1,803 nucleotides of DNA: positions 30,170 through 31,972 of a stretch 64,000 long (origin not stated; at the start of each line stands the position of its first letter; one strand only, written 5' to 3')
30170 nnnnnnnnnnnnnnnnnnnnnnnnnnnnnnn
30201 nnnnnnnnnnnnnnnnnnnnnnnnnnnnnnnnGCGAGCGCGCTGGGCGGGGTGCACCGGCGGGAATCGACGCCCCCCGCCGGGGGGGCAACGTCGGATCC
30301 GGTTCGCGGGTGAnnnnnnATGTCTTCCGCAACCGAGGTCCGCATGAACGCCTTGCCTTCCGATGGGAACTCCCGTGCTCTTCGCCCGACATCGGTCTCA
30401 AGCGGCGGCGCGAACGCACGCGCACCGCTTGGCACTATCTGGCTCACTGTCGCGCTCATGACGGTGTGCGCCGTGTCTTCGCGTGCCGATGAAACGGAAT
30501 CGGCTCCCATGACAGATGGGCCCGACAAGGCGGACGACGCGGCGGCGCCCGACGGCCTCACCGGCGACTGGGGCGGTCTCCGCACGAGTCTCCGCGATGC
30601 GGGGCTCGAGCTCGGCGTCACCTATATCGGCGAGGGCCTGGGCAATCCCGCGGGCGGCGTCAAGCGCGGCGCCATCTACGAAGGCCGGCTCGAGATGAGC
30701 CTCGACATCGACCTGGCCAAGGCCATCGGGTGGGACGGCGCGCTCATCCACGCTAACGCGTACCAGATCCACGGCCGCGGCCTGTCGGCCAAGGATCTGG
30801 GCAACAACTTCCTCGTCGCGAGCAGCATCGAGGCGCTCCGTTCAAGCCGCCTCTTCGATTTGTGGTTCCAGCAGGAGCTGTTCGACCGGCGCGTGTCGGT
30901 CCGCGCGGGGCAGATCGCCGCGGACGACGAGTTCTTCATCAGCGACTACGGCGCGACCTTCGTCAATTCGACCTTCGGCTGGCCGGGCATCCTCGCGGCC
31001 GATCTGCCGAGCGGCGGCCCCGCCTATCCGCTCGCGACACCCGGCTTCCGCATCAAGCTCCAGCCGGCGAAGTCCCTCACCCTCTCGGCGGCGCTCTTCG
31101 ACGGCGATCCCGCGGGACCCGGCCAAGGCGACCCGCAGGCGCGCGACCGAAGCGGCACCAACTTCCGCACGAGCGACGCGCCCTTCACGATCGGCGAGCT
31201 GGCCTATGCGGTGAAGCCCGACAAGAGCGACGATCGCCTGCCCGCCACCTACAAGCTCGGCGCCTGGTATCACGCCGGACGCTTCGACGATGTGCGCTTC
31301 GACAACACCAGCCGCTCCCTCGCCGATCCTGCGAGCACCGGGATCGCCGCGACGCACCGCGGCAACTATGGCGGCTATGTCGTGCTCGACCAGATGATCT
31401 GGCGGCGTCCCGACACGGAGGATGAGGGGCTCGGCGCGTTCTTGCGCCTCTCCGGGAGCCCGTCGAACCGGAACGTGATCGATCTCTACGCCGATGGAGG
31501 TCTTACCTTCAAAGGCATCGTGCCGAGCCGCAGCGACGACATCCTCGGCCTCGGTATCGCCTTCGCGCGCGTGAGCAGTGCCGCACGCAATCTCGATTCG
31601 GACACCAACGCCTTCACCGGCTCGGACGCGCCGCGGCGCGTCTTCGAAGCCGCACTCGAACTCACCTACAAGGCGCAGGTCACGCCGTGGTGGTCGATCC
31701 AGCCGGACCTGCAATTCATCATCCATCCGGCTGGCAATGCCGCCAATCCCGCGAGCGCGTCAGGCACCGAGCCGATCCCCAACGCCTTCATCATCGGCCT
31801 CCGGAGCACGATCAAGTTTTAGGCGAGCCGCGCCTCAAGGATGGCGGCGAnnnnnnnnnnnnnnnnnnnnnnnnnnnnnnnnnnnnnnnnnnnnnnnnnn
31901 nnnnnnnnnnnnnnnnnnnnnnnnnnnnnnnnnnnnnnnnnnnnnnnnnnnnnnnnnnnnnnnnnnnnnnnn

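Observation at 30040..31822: Cobalamin riboswitch controlling an OprB-family porin rather than a TonB-dependent BtuB or cobalamin biosynthesis genes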

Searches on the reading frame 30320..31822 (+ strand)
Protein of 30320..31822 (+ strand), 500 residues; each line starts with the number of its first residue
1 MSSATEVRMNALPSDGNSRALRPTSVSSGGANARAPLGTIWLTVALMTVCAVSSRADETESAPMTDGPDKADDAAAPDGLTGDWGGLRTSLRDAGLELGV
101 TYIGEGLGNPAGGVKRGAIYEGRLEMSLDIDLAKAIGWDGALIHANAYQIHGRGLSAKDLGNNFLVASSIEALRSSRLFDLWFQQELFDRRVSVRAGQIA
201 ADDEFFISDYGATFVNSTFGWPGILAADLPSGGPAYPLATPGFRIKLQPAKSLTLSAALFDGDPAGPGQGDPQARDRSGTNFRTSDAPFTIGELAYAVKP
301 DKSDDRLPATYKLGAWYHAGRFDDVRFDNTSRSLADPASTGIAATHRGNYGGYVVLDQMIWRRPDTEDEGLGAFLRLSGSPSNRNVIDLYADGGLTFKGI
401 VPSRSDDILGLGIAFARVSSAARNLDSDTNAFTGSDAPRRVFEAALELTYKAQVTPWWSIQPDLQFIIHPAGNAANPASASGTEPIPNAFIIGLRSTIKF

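Call 5: search_protein_families(library=pfam, proteins=[window:30320-31822:+], max_evalue=0.01)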
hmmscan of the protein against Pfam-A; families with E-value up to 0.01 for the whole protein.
window:30320-31822:+ (500 aa): 1 family
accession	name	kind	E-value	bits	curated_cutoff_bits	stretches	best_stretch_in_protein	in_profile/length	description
PF04966.18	OprB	-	5.7e-99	332.5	22.9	1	115-500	1-372/372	Carbohydrate-selective porin, OprB family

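Call 6: search_protein_families(library=ncbifam, proteins=[window:30320-31822:+], max_evalue=0.01)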
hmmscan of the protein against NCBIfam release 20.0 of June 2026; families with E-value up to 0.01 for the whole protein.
window:30320-31822:+ (500 aa): 1 family
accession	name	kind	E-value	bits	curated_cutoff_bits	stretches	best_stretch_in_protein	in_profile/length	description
NF051888.1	porinAaxAChlmd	equivalog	0.00096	18.3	600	1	374-473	335-423/440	porin AaxA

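Call 20: find_homologous_proteins(query=window:30344-31819:+, max_evalue=1e-20)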
Query window:30344-31819:+ (492 aa): 2190 proteins with E <= 1e-20 among 8000 candidates; the best 120 are listed.
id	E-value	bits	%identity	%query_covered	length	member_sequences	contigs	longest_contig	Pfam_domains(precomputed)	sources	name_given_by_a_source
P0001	1.9e-288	975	99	89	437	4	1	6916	PF04966.19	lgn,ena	-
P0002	3.1e-208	711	68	93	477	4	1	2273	PF04966.19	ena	-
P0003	4.4e-182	625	63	90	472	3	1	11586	PF04966.19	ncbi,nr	ncbi:MAG TPA: carbohydrate porin [Stellaceae bacterium]|nr:carbohydrate porin [Stellaceae bacterium]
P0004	1.2e-180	620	60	93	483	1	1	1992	PF04966.19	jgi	jgi:porin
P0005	2.7e-180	619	61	86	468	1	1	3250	PF04966.19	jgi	jgi:porin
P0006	7.3e-180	617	59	94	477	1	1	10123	PF04966.19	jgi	jgi:porin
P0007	9.3e-180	617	60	93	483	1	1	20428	PF04966.19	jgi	jgi:porin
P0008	1.6e-179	616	63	86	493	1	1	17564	PF04966.19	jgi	jgi:porin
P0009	3.1e-179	615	62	86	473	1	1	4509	PF04966.19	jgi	-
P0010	4.9e-179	614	60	93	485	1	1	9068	PF04966.19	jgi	jgi:porin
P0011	7.2e-179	614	59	91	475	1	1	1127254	PF04966.19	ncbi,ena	-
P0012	2.0e-177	609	60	90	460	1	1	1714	PF04966.19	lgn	-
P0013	3.0e-177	609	59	92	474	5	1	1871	PF04966.19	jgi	-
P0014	1.1e-176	607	59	92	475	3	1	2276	PF04966.19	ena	-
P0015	1.6e-176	606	62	86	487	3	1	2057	PF04966.19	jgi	jgi:porin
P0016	3.3e-176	605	61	86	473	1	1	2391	PF04966.19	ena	-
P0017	2.9e-175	602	62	86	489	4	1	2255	PF04966.19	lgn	-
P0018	6.3e-175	601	62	86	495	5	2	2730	PF04966.19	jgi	jgi:porin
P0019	6.3e-175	601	58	88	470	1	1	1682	PF04966.19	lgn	-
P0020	3.5e-174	598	56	93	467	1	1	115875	PF04966.19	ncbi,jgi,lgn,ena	jgi:porin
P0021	7.4e-174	597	57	92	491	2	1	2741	PF04966.19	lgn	-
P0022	1.2e-173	597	56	96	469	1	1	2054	PF04966.19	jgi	jgi:porin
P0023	2.6e-173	596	56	97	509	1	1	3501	PF04966.19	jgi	jgi:porin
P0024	8.6e-173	594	57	92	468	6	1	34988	PF04966.19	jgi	-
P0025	1.6e-172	593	61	86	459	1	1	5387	PF04966.19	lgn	-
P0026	2.1e-172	593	62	86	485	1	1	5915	PF04966.19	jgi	jgi:porin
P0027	5.3e-172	591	59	90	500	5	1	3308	PF04966.19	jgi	jgi:porin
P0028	8.3e-172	591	58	90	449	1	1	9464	PF04966.19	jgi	jgi:porin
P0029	9.4e-172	590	60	86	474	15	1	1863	PF04966.19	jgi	jgi:porin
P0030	9.7e-172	590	61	86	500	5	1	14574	PF04966.19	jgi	jgi:porin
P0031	1.3e-171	590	60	86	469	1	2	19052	PF04966.19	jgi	jgi:porin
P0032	3.2e-171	589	61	84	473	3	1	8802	PF04966.19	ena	-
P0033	3.6e-171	589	62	86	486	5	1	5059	PF04966.19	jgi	jgi:porin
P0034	4.1e-171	588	59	90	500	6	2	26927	PF04966.19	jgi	jgi:porin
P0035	8.3e-171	587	58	93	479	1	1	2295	PF04966.19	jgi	jgi:porin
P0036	1.1e-170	587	57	92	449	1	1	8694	PF04966.19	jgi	-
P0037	5.8e-170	585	56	94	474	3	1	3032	PF04966.19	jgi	jgi:porin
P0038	6.0e-170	584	61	86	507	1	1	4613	PF04966.19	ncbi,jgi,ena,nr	ncbi:MAG: carbohydrate porin [Alphaproteobacteria bacterium]|nr:carbohydrate porin [Alphaproteobacte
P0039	7.3e-170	584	59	86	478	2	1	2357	PF04966.19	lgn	-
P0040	1.2e-169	584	57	94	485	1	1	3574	PF04966.19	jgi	jgi:porin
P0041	1.2e-169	584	57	94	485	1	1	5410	PF04966.19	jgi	jgi:porin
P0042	1.6e-169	583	57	94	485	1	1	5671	PF04966.19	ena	-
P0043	1.6e-169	583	57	94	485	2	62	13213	PF04966.19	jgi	jgi:porin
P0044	1.8e-169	583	56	94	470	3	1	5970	PF04966.19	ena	-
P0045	2.1e-169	583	57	94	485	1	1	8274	PF04966.19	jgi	jgi:porin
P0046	2.4e-169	583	57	94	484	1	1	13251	PF04966.19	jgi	jgi:porin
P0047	2.5e-169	582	57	94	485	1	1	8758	PF04966.19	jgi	jgi:porin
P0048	2.9e-169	582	57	94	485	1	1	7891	PF04966.19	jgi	jgi:porin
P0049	3.1e-169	582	57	94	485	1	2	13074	PF04966.19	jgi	jgi:porin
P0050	4.0e-169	582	57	94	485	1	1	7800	PF04966.19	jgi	jgi:porin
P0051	4.6e-169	582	57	94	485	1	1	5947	PF04966.19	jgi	jgi:porin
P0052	5.9e-169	581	57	94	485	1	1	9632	PF04966.19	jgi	jgi:porin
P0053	1.1e-168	580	58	90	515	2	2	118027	PF04966.19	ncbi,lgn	-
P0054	1.1e-168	580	61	86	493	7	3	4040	PF04966.19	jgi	jgi:porin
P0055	1.6e-168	580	59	90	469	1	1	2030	PF04966.19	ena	-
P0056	2.5e-168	579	58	90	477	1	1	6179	PF04966.19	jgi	jgi:porin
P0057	2.9e-168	579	61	86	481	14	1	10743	PF04966.19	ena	-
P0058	3.6e-168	579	57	93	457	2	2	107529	PF04966.19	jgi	-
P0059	3.9e-168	578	60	86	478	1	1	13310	PF04966.19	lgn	-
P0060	5.2e-168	578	56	92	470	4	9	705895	PF04966.19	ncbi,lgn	-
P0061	8.1e-168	577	60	86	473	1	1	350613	PF04966.19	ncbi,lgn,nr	ncbi:MAG: carbohydrate porin [Proteobacteria bacterium]|nr:carbohydrate porin [Pseudomonadota bacter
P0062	1.1e-167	577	63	86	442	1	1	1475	PF04966.19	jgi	jgi:porin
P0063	5.5e-167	575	61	86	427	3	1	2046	PF04966.19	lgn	-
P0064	8.0e-167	574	56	92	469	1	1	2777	PF04966.19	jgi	jgi:porin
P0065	2.4e-166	573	55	94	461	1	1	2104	PF04966.19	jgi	jgi:porin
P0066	1.2e-165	570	58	90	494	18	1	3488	PF04966.19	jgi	jgi:porin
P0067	1.6e-165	570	58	86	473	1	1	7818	PF04966.19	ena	-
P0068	1.7e-165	570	56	93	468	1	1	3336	PF04966.19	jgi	-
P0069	1.9e-164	566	59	86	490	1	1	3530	PF04966.19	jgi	-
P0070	2.0e-164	566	57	86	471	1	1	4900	PF04966.19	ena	-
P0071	3.6e-163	562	57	93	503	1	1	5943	PF04966.19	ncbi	-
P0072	1.5e-162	560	56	94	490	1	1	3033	PF04966.19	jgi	jgi:porin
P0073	6.4e-162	558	59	86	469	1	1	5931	PF04966.19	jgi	jgi:porin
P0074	9.0e-162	558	55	92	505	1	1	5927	PF04966.19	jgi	jgi:porin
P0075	1.6e-161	557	59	86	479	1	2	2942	PF04966.19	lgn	-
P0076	2.9e-161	556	59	86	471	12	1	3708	PF04966.19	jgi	jgi:porin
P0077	7.0e-161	555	57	86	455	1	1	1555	PF04966.19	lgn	-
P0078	9.7e-161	554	60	82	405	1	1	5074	PF04966.19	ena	-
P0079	7.9e-160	551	55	93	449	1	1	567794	PF04966.19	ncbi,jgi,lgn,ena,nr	ncbi:MAG TPA: carbohydrate porin [Aliidongia sp.]|nr:carbohydrate porin [Aliidongia sp.]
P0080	2.3e-159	550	59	86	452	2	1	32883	PF04966.19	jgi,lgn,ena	-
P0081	2.8e-159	549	57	94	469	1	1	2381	PF04966.19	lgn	-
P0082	1.0e-158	547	60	86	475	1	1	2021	PF04966.19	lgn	-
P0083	3.5e-158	546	53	93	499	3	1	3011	PF04966.19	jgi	jgi:porin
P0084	7.6e-158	545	54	93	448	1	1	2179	PF04966.19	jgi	jgi:porin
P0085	1.5e-157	544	57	88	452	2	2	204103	PF04966.19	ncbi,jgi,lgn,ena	jgi:porin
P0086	6.3e-157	542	54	93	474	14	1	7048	PF04966.19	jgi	jgi:porin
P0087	1.4e-156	540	56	88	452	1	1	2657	PF04966.19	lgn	-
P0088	9.5e-156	538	57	86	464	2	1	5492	PF04966.19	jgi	jgi:porin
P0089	9.9e-156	538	57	86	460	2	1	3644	PF04966.19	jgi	jgi:porin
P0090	1.2e-155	537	57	86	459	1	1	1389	PF04966.19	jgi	jgi:porin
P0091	1.4e-155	537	54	95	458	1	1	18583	PF04966.19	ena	-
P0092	1.4e-155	537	53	94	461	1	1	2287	PF04966.19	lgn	-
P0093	2.2e-155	536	58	86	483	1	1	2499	PF04966.19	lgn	-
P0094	5.5e-155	535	56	86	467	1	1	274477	PF04966.19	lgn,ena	-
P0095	9.9e-155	534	54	93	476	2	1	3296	PF04966.19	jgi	jgi:porin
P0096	1.3e-154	534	55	91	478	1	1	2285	PF04966.19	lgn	-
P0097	5.4e-154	532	53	93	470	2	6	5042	PF04966.19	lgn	-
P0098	8.1e-154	531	57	88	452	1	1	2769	PF04966.19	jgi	jgi:porin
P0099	2.3e-153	530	54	91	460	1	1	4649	PF04966.19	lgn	-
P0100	1.9e-152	527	52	93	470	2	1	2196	PF04966.19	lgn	-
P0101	7.2e-152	525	55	86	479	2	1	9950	PF04966.19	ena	-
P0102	1.2e-151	524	53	93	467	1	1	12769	PF04966.19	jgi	jgi:porin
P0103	3.6e-151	523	58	86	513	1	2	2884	PF04966.19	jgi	jgi:porin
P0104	1.1e-150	521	57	86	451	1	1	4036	PF04966.19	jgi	jgi:porin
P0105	2.4e-150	520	54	86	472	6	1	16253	PF04966.19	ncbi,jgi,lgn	jgi:porin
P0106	3.1e-150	519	52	95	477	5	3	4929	PF04966.19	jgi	-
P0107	3.8e-150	519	56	86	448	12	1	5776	PF04966.19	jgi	jgi:porin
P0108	6.1e-150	518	55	88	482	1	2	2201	PF04966.19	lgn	-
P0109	6.3e-150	518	56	86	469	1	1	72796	PF04966.19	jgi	jgi:porin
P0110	6.6e-150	518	56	86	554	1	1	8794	PF04966.19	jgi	jgi:porin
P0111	6.6e-150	518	55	88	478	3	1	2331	PF04966.19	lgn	-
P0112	1.5e-149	517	55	86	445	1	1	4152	PF04966.19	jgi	jgi:porin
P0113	2.3e-149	517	52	92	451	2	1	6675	PF04966.19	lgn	-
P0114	4.3e-149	516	54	89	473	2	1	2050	PF04966.19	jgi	jgi:porin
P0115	4.9e-149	516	55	88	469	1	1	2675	PF04966.19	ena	-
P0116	8.5e-149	515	52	92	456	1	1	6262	PF04966.19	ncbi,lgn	-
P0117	9.4e-149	515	52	93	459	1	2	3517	PF04966.19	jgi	jgi:porin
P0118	9.6e-149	515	55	88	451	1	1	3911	PF04966.19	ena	-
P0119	1.1e-148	514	52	93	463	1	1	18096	PF04966.19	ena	-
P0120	1.4e-148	514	56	85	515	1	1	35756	PF04966.19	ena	-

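Call 21: find_related_loci(query=window:30344-31819:+, collection=genome_contigs, flank=6000)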
Query window:30344-31819:+ (492 aa) in genome_contigs; peptide patterns used: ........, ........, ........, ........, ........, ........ (x = any residue, [..] = any of these).
82 stretches matched a pattern; 67 encode a relative of the query (tblastn E <= 1e-3); 67 distinct loci.
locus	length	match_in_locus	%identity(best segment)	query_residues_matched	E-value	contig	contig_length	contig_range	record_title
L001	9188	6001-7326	63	48-492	0e+0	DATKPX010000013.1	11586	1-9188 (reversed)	MAG TPA_asm: Stellaceae bacterium isolate SMAG_U14802 k141_326358, whole genome shotgun sequence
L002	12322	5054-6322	61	70-492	2e-172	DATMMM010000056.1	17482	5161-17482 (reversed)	MAG TPA_asm: Stellaceae bacterium isolate SMAG_U12823 k141_3693152, whole genome shotgun sequence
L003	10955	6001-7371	53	34-492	7e-155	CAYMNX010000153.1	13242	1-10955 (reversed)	MAG TPA_asm: uncultured Rhizobiaceae bacterium isolate binchicken_co84_120 genome assembly, contig: k141_815139, whole g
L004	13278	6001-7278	54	65-492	2e-149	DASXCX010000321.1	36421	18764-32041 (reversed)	MAG TPA_asm: Stellaceae bacterium isolate SMAG_U5071 k141_5115819, whole genome shotgun sequence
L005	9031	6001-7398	51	34-492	1e-147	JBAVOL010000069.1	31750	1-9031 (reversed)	MAG: Rhizomicrobium sp. isolate MFD03092_ilm_asm_bin44 k127_124032, whole genome shotgun sequence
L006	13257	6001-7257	52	72-492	7e-140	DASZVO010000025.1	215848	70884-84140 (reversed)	MAG TPA_asm: Rhizomicrobium sp. isolate SMAG_U6133 k141_283218, whole genome shotgun sequence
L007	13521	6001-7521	47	14-492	1e-138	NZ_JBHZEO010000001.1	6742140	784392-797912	Methylobacterium carpenticola strain ID0610 contig_1, whole genome shotgun sequence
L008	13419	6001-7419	48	34-492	2e-138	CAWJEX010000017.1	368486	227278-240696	MAG: uncultured Alphaproteobacteria bacterium isolate MFD09222.bin.1.102 genome assembly, contig: contig_60943, whole ge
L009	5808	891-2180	50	60-492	5e-136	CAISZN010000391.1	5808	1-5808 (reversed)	MAG: uncultured Rhizobiales bacterium isolate Umea2_bin-2380 genome assembly, contig: bin-2380:391/695, whole genome sho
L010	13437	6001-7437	47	7-492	4e-132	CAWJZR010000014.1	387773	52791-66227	MAG: uncultured Alphaproteobacteria bacterium isolate MFD07639.bin.2.34 genome assembly, contig: contig_3041, whole geno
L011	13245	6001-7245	51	75-492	6e-131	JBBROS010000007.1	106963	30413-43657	MAG: Acetobacterales bacterium isolate La1_metabat2.327 LA1C_B2.327_k141_3016722L_106963_cov_18.2903, whole genome shotg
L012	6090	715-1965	50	75-492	9e-131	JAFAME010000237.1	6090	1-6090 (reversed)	MAG: Methylobacteriaceae bacterium isolate CP_BE_RX_55 BE_RX_k147_1386131, whole genome shotgun sequence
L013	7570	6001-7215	49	72-492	4e-128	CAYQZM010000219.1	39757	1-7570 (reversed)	MAG TPA_asm: uncultured Rhizobium sp. isolate binchicken_co84_379 genome assembly, contig: k141_1641053, whole genome sh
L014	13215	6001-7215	51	72-492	3e-128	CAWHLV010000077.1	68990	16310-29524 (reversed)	MAG: uncultured Alphaproteobacteria bacterium isolate MFD04780.bin.2.111 genome assembly, contig: contig_39477, whole ge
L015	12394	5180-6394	50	72-492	4e-128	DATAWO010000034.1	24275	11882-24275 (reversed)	MAG TPA_asm: Rhizomicrobium sp. isolate SMAG_U5627 k141_1602460, whole genome shotgun sequence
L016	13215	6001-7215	50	72-492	2e-127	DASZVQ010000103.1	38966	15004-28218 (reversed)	MAG TPA_asm: Rhizomicrobium sp. isolate SMAG_U6135 k141_644318, whole genome shotgun sequence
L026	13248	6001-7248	45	72-492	5e-117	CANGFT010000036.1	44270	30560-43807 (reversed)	MAG: Beijerinckiaceae bacterium isolate Jr-28aug17-115 genome assembly, contig: Jr-28aug17-C892, whole genome shotgun se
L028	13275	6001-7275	47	70-492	1e-116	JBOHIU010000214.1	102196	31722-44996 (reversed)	MAG: Xanthobacteraceae bacterium isolate TC-S_metawrap_bin.68 k127_3207363, whole genome shotgun sequence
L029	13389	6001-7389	44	28-492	2e-115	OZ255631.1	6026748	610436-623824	MAG: Alphaproteobacteria bacterium isolate 8c46bc33-bfee-44af-b28c-0a6ead702bc6 genome assembly, chromosome: 1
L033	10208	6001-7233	46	79-492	2e-110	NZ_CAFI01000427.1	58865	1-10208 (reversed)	Bradyrhizobium sp. ORS 375 strain ORS375, whole genome shotgun sequence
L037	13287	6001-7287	45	59-492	8e-106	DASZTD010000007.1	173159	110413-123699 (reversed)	MAG TPA_asm: Pseudorhodoplanes sp. isolate SMAG_U6067 k141_757624, whole genome shotgun sequence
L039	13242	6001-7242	41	61-492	6e-104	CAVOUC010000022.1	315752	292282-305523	MAG: uncultured Alphaproteobacteria bacterium isolate MFD10007.bin.1.19 genome assembly, contig: contig_54281, whole gen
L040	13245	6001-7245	44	80-492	6e-104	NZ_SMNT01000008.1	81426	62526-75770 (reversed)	Methylobacterium segetis strain 17J42-1 scf7180000000925, whole genome shotgun sequence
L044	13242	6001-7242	42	61-492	2e-104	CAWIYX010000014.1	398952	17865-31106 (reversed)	MAG: uncultured Alphaproteobacteria bacterium isolate MFD06229.bin.2.265 genome assembly, contig: contig_45, whole genom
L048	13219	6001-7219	40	69-492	1e-86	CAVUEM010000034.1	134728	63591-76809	MAG: uncultured Alphaproteobacteria bacterium isolate MFD02809.bin.1.331 genome assembly, contig: contig_35290, whole ge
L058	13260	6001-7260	46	73-492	1e-116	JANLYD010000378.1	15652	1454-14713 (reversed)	MAG: Hyphomicrobiaceae bacterium isolate OTE_14_metabat.410 OTE_14_k141_3475266, whole genome shotgun sequence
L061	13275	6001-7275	47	70-492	1e-119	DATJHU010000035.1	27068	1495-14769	MAG TPA_asm: Alphaproteobacteria bacterium isolate SMAG_U15520 k141_11347424, whole genome shotgun sequence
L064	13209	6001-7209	43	70-492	4e-96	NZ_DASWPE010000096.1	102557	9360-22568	MAG: Rhodopseudomonas sp. isolate SMAG_U3459 k141_3157850, whole genome shotgun sequence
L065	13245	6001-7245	50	75-492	8e-131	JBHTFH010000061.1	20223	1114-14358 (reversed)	Roseomonas sp. GCM10028921 strain LUR113 spades_K_25_97_61, whole genome shotgun sequence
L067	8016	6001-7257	54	72-492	3e-153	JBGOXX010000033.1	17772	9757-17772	MAG: Alphaproteobacteria bacterium isolate OBJ_0618_130150_57 k141_9081_length_17772_cov_26.6836, whole genome shotgun s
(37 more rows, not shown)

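Call 25: find_related_loci(query=window:30344-31819:+, collection=metagenome_contigs, flank=4000)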
Query window:30344-31819:+ (492 aa) in metagenome_contigs; peptide patterns used: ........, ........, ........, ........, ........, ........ (x = any residue, [..] = any of these).
127 stretches matched a pattern; 88 encode a relative of the query (tblastn E <= 1e-3); the best 80 are kept; 80 distinct loci.
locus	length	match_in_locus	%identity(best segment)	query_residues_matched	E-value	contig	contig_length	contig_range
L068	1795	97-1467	68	33-492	0e+0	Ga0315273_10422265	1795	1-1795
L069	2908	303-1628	63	48-492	0e+0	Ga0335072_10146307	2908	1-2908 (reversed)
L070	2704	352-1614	62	72-492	0e+0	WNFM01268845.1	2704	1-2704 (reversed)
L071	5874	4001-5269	60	70-492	6e-175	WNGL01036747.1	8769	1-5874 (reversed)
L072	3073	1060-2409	56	38-492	0e+0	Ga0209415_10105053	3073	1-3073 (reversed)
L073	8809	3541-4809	61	70-492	8e-173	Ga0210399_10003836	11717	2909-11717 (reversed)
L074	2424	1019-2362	58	50-492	0e+0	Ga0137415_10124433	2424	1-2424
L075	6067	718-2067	56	38-492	1e-169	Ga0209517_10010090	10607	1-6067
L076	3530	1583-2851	59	70-492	4e-176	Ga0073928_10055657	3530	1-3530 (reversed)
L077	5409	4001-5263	61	72-492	1e-168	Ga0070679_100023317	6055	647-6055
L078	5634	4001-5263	61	72-492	4e-167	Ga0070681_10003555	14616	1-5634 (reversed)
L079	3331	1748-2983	62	70-481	7e-172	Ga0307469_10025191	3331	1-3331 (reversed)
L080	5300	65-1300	61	70-481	7e-164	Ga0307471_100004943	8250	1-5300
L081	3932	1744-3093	52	40-492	5e-159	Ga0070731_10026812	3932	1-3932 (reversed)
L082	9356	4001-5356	52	34-492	1e-153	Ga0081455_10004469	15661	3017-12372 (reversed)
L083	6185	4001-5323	53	48-492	8e-150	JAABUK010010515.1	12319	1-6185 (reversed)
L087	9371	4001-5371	50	37-492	2e-142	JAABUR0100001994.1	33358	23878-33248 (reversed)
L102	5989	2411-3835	44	8-492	2e-126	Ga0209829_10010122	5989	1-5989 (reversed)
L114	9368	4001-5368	45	9-492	1e-117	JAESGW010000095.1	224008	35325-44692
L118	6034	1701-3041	45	51-492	2e-110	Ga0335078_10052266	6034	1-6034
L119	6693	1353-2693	45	51-492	2e-110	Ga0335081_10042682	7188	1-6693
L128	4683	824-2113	40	70-492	6e-97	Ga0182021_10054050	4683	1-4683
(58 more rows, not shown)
